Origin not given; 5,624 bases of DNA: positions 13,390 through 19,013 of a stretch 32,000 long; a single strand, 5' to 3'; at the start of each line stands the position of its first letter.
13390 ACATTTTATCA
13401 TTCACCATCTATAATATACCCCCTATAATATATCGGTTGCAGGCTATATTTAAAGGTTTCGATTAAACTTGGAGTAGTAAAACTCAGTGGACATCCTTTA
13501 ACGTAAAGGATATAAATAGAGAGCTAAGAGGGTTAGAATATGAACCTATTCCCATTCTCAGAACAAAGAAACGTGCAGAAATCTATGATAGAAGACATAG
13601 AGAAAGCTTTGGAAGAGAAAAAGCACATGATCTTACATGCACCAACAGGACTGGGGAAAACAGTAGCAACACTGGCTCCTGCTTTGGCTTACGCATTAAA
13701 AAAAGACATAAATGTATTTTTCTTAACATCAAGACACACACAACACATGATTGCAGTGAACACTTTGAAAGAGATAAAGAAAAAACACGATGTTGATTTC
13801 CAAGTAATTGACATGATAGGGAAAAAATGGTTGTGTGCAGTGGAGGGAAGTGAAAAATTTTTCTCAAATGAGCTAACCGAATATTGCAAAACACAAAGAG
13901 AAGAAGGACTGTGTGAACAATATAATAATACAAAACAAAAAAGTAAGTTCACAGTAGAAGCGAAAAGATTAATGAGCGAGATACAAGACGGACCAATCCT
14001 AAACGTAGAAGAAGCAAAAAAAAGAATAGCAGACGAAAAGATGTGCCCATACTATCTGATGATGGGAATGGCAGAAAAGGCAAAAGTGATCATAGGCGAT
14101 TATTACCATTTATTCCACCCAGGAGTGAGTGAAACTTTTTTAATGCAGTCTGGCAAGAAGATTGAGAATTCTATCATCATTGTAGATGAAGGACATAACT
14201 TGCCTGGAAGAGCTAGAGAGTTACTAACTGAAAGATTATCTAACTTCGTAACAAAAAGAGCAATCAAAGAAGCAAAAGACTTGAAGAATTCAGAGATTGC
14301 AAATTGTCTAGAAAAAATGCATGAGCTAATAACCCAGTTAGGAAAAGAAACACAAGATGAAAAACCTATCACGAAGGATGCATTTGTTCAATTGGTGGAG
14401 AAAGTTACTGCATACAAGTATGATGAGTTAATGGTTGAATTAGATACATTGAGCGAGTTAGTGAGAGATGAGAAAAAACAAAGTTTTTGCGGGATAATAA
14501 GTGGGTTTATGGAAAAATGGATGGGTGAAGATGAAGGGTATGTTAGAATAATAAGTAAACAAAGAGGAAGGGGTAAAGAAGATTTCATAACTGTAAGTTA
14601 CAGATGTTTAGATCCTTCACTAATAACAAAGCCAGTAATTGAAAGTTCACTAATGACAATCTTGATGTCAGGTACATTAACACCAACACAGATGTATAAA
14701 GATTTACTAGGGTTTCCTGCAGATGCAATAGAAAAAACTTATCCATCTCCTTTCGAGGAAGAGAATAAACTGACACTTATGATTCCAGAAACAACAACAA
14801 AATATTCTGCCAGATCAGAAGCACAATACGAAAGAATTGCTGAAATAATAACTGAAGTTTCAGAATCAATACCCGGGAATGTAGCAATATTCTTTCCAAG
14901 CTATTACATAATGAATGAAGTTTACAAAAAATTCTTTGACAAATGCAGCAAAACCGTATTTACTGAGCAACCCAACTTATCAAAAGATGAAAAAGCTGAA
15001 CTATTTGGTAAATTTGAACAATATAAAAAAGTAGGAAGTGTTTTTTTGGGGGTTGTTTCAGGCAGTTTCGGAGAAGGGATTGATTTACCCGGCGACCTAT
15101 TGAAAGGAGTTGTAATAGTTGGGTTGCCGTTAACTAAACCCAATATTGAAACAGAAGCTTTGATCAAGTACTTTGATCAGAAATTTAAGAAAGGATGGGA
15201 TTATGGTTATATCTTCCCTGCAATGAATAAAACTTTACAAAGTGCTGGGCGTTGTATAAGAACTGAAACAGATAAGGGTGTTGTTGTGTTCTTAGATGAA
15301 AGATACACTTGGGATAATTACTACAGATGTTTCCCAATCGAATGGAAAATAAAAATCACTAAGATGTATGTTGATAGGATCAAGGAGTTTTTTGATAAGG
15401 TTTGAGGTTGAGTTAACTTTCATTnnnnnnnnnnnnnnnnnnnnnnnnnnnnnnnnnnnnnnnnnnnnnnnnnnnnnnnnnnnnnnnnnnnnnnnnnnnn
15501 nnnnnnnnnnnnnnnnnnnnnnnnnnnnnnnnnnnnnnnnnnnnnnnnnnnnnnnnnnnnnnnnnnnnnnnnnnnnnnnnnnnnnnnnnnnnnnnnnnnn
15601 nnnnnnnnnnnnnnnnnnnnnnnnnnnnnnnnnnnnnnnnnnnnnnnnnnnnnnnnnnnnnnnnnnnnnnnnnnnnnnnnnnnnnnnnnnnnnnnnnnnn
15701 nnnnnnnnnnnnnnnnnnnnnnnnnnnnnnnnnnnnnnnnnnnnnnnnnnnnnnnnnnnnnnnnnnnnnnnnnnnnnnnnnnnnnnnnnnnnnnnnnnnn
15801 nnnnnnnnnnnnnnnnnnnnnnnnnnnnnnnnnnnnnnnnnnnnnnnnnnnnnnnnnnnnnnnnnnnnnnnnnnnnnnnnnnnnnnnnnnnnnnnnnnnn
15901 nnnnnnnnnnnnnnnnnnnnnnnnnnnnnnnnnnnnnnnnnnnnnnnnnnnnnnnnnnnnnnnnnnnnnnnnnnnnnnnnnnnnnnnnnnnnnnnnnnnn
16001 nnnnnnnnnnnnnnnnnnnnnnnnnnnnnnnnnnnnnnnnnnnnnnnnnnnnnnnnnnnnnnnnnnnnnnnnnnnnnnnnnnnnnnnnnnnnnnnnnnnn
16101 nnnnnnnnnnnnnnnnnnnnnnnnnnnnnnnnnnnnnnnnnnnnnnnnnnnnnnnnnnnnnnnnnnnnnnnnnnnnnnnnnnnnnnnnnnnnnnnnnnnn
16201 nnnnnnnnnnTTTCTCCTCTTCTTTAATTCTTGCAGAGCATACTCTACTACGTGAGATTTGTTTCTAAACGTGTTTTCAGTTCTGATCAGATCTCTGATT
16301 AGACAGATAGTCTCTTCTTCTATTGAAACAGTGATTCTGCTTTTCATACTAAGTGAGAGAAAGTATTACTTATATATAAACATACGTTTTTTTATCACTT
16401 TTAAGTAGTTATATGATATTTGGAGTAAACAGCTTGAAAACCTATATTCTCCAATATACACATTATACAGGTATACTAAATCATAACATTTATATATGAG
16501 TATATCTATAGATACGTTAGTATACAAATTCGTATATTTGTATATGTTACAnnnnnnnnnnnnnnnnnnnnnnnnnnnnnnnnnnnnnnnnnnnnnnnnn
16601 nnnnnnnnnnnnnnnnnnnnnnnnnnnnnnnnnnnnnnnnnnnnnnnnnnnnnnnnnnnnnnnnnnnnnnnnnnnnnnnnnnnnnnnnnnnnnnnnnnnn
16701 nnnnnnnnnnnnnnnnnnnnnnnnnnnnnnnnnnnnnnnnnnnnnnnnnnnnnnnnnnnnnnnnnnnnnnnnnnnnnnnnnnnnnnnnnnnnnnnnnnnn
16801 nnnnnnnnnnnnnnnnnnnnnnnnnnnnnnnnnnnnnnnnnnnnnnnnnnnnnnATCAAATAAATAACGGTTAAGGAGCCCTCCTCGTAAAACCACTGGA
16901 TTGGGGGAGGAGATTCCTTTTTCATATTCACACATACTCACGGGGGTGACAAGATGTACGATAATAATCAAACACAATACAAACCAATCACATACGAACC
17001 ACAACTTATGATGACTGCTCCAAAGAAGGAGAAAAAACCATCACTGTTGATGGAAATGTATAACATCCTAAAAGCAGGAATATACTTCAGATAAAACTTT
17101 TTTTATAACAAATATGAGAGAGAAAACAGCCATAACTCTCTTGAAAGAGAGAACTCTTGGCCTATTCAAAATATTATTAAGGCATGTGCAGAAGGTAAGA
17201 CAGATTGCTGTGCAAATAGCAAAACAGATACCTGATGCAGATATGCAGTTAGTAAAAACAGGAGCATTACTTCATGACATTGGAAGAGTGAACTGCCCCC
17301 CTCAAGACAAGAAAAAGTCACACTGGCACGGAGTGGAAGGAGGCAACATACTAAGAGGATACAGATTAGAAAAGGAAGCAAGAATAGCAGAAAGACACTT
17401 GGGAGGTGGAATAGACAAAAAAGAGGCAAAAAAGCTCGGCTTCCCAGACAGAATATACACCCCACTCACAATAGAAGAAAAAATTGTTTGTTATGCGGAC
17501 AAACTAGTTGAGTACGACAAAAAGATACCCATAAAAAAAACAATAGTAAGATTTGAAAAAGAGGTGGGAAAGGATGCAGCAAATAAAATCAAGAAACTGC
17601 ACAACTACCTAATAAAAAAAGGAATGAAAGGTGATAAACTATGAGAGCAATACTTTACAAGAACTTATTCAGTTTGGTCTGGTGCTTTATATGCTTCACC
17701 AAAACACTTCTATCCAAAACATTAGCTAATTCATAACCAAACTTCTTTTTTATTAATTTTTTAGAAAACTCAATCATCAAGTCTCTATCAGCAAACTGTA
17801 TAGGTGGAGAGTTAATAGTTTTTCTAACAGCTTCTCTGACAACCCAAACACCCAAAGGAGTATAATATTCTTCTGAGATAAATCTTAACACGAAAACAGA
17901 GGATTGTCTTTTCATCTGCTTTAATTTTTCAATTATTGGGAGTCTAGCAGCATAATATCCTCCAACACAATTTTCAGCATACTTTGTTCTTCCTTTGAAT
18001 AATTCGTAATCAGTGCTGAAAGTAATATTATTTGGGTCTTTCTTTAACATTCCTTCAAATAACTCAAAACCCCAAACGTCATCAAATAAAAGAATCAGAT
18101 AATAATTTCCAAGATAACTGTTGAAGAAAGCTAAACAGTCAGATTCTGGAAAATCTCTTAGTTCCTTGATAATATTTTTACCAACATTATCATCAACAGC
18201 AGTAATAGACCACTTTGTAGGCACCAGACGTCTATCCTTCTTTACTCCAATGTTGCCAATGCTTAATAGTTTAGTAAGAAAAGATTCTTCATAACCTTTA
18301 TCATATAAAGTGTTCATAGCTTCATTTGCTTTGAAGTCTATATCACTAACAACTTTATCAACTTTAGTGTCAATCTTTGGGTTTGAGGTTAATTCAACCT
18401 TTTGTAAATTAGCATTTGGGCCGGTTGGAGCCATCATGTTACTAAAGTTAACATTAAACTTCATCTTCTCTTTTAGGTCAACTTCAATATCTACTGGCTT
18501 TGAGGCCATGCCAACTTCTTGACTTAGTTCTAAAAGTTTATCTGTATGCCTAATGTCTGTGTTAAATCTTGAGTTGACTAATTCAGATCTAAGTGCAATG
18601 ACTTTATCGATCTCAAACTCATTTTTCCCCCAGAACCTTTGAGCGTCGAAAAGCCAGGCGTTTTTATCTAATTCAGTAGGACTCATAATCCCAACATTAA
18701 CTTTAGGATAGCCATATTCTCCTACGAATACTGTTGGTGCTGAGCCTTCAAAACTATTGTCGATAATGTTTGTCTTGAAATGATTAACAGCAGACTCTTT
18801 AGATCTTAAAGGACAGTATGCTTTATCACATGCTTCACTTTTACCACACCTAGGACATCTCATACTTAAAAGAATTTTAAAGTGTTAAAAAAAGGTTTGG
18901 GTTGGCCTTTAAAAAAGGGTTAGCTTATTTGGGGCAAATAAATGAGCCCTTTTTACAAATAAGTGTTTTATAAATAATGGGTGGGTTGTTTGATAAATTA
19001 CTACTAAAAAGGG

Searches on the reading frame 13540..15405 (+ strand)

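Call 16: search_protein_families(library=pfam, proteins=[window:13540-15405:+], max_evalue=0.001)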
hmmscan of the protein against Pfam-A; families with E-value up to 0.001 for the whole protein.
window:13540-15405:+ (621 aa): 8 families
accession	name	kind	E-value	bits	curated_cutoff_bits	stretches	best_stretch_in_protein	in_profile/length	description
PF13307.12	Helicase_C_2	-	4.5e-44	150.9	25.3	1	437-602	1-167/170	Helicase C-terminal domain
PF06733.21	DEAD_2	-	3.1e-19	69.7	21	1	66-234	6-168/172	DEAD_2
PF06777.17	HBB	-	3.1e-17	63.3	30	1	241-423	1-189/190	Helical and beta-bridge domain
PF04851.21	ResIII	-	5.9e-09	36.5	22.5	1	9-223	4-139/164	Type III restriction enzyme, res subunit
PF00270.35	DEAD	-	1.9e-07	31.4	26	1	11-82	2-71/167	DEAD/DEAH box helicase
PF20720.3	nSTAND3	-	2.1e-05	24.7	27.2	0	12-101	2-83/155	Novel STAND NTPase 3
PF25199.1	nSTAND_NTPase5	-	0.0003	21.1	34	0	9-85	21-97/145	Novel STAND NTPase 5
PF02562.22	PhoH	-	0.0006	19.8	27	0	13-66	9-58/205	PhoH-like protein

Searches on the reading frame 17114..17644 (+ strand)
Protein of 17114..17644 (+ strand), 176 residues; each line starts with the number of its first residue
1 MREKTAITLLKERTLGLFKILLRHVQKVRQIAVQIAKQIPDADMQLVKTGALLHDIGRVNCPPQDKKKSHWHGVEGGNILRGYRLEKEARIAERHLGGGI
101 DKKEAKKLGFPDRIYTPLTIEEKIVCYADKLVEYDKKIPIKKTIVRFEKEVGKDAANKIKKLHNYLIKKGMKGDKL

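Call 16: search_protein_families(library=pfam, proteins=[window:17114-17644:+], max_evalue=0.001)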
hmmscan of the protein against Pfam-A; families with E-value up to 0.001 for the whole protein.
window:17114-17644:+ (176 aa): 1 family
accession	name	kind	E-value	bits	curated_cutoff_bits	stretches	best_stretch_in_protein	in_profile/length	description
PF01966.28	HD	-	6.6e-13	49.4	22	1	22-131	2-113/116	HD domain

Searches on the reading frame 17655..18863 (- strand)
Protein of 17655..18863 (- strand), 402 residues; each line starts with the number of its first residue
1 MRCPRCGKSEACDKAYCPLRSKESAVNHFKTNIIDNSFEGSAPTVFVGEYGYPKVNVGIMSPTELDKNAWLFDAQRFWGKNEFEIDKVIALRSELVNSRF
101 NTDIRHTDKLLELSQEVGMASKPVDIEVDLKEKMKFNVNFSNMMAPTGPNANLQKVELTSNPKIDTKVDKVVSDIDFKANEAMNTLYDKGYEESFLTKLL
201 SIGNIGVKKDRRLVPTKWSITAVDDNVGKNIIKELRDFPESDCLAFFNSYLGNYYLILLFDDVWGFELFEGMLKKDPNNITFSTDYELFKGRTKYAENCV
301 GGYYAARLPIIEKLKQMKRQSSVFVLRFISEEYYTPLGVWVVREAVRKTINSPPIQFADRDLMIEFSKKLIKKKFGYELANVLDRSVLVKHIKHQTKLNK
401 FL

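Call 16: search_protein_families(library=pfam, proteins=[window:17655-18863:-], max_evalue=0.001)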
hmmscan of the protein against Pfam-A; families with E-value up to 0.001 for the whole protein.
window:17655-18863:- (402 aa): 2 families
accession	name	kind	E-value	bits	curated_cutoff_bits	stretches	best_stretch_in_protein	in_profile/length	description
PF04894.17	Nre_N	-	1.5e-76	258.2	25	1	12-274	2-265/270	Archaeal Nre, N-terminal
PF04895.17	Nre_C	-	2e-29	102.1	27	1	288-401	2-110/110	Archaeal Nre, C-terminal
